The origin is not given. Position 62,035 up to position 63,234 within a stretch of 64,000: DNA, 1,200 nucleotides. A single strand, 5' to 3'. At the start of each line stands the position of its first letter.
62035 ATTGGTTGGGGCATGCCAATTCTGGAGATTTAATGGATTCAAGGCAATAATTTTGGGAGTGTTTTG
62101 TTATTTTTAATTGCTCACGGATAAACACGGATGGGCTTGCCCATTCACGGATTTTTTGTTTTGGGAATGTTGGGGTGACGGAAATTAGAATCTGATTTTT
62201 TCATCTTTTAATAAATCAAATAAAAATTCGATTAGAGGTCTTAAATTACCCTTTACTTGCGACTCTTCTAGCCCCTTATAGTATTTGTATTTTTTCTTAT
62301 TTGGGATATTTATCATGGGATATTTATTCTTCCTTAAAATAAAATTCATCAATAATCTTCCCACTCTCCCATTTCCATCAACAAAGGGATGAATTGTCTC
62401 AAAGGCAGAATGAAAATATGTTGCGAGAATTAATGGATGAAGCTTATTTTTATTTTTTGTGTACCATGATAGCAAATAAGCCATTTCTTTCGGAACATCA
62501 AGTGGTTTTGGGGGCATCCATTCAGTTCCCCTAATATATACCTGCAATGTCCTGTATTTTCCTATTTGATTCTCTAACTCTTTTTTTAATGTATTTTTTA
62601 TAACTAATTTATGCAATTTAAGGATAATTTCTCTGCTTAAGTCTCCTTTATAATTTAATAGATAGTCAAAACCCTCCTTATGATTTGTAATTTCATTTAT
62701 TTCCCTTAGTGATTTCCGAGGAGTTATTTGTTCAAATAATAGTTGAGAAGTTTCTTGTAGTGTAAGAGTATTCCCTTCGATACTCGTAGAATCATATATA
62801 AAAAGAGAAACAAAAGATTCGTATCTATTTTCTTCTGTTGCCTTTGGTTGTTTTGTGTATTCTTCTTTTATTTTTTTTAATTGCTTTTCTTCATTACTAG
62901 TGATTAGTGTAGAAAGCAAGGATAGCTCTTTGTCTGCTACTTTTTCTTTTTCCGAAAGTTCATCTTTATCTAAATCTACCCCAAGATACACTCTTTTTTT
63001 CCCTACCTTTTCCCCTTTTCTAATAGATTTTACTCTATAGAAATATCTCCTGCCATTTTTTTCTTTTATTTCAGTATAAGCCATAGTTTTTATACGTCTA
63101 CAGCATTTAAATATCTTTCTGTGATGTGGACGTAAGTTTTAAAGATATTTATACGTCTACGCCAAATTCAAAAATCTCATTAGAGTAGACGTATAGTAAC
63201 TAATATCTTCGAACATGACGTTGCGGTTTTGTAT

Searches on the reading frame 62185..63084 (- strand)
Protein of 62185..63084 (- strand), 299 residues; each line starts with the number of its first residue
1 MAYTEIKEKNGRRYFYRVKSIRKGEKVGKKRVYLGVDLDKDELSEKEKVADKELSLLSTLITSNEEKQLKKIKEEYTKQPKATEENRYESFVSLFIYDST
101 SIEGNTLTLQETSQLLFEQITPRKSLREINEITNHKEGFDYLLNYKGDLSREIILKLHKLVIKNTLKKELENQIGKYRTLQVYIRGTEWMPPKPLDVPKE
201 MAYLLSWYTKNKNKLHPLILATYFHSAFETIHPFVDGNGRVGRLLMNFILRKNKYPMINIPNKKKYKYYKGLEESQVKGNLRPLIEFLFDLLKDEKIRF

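Call 31: find_encoding_contigs(protein=window:62185-63084:-, flank=10000)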
Protein window:62185-63084:- (299 aa): 3 contigs read that carry it; 2 places shown.
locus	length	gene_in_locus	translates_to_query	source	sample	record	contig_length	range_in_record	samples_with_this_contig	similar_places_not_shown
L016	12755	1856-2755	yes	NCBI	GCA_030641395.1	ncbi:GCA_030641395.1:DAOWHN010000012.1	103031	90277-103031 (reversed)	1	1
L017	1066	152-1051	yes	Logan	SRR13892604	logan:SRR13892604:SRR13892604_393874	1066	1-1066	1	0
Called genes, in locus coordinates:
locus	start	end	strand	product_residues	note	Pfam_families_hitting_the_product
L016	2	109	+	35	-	?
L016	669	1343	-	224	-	-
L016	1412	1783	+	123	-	-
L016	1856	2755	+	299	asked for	PF02661:Fic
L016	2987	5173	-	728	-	PF00580:UvrD-helicase, PF01443:Viral_helicase1 (faint), PF13245:AAA_19, PF13361:UvrD_C, PF13538:UvrD_C_2 (faint), PF00570:HRDC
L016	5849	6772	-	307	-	PF00413:Peptidase_M10, PF07705:CARDB (weak)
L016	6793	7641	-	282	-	PF01207:Dus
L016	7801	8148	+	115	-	-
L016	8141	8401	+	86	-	PF14358:DUF4405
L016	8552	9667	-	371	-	PF03773:ArsP_1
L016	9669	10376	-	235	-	PF02683:DsbD_TM, PF13386:DsbD_2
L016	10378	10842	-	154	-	-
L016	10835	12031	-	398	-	-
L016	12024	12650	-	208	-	-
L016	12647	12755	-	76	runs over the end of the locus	-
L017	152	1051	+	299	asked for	PF02661:Fic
